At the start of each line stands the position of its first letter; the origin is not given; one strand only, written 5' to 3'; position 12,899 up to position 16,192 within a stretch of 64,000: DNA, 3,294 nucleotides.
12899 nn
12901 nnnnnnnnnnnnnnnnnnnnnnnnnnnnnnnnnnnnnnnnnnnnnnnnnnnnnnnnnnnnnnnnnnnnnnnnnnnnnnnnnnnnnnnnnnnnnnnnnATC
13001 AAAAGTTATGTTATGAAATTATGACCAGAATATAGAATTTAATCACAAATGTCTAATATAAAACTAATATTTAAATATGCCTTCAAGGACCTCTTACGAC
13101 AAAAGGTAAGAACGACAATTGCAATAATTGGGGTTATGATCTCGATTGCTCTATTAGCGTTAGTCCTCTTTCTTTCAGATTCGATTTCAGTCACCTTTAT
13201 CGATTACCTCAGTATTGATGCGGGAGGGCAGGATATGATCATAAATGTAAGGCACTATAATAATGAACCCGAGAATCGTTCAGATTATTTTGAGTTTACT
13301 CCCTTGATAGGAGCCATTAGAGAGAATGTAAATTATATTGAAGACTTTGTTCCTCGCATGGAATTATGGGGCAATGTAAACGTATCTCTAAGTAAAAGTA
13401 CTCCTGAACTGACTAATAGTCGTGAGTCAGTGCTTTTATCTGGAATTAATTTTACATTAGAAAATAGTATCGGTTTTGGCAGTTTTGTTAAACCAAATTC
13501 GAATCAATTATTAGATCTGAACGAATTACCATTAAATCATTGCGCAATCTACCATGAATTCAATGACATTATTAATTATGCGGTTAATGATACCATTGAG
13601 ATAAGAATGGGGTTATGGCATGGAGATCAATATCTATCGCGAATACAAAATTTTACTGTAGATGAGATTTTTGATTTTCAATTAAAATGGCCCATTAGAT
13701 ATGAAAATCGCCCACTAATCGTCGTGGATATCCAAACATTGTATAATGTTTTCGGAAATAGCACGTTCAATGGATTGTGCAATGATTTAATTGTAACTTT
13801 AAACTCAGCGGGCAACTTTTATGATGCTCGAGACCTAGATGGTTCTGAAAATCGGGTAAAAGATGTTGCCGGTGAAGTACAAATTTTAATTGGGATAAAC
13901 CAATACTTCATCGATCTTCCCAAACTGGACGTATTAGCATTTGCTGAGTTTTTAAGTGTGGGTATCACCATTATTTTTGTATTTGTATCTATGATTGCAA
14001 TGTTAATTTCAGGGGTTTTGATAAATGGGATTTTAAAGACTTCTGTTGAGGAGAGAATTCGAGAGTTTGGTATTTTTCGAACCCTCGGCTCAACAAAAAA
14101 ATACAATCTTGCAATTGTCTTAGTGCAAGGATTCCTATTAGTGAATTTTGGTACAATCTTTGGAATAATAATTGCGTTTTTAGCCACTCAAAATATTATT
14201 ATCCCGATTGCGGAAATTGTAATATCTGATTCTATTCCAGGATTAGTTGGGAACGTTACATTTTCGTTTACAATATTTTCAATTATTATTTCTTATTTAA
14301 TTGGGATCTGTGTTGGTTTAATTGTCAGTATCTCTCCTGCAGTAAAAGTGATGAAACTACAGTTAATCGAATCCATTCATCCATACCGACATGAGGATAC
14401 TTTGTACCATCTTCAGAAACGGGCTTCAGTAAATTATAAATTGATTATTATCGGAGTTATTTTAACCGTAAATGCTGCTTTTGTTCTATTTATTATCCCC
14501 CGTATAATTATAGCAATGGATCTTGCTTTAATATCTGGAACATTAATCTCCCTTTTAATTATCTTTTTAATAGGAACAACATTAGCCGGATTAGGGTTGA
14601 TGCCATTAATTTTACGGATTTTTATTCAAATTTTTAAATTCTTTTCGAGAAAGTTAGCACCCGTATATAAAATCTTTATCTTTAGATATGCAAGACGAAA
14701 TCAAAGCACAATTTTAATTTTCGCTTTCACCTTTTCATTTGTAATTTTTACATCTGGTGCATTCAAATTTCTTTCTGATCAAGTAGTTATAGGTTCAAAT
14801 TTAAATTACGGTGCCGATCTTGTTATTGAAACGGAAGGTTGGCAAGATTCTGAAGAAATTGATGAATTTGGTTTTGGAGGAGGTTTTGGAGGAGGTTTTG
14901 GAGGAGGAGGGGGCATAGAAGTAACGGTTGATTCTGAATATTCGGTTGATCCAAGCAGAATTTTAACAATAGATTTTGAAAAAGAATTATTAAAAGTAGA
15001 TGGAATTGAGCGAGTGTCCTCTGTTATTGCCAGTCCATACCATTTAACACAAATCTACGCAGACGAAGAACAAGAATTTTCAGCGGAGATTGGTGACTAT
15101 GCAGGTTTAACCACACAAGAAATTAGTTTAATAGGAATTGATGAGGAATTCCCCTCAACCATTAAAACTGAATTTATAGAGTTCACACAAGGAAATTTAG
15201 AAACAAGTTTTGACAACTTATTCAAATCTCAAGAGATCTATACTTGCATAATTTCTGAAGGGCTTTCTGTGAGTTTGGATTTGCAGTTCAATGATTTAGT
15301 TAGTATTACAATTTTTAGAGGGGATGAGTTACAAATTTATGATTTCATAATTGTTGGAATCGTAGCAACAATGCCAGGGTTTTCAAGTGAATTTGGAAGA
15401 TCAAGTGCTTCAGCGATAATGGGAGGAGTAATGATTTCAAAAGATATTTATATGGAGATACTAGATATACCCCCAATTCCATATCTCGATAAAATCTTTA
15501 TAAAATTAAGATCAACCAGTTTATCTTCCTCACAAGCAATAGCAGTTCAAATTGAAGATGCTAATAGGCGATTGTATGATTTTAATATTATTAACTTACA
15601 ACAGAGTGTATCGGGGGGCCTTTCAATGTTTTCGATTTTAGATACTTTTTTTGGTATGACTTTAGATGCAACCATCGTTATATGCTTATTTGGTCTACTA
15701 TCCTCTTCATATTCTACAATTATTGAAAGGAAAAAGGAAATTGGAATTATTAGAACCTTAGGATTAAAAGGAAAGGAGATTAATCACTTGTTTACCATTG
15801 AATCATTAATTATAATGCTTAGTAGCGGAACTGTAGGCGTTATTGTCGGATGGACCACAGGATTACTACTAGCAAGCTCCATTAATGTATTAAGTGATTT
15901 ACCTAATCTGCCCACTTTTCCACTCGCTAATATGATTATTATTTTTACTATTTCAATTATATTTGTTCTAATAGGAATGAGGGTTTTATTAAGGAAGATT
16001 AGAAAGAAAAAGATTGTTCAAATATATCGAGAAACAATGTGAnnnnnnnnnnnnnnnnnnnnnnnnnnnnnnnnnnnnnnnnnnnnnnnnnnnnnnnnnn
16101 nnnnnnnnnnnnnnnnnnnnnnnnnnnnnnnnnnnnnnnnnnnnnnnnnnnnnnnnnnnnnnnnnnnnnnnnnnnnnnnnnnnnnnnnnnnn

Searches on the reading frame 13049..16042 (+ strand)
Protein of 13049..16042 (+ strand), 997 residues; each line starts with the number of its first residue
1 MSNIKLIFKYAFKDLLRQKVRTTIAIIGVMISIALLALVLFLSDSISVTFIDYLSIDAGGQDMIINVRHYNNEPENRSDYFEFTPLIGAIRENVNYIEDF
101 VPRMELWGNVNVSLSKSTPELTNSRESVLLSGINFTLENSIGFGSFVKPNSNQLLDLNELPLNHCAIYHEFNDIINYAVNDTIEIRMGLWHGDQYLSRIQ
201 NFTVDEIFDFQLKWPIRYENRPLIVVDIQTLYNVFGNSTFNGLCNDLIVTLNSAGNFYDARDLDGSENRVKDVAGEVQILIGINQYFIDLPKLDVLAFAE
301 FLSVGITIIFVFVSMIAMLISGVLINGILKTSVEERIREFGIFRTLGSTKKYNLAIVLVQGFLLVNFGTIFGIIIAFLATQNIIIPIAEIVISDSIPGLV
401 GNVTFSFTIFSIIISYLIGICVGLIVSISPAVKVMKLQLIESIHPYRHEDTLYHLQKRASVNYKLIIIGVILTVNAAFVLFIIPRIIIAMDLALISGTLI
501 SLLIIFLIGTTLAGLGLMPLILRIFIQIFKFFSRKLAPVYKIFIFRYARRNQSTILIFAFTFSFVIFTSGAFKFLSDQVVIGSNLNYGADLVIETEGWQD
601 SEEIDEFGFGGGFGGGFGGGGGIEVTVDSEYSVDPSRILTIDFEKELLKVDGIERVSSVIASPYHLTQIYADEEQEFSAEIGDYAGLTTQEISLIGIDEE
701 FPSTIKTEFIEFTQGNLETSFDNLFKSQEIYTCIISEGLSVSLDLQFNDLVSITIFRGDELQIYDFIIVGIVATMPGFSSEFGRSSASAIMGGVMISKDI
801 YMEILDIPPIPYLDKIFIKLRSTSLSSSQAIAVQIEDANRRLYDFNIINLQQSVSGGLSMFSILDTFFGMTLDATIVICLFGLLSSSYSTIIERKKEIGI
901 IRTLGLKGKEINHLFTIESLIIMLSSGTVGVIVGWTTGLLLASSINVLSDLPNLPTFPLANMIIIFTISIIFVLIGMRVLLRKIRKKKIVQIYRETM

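Call 32: search_protein_families(library=pfam, proteins=[window:13049-16042:+], max_evalue=0.001)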
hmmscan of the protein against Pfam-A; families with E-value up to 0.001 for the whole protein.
window:13049-16042:+ (997 aa): 2 families
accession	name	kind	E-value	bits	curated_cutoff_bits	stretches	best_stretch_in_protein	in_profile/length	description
PF02687.27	FtsX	-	3.2e-23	82.5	25.5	2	312-438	2-119/120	FtsX-like permease C-terminal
PF12704.14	MacB_PCD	-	1.1e-05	26.3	27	0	22-136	1-112/207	MacB-like periplasmic core domain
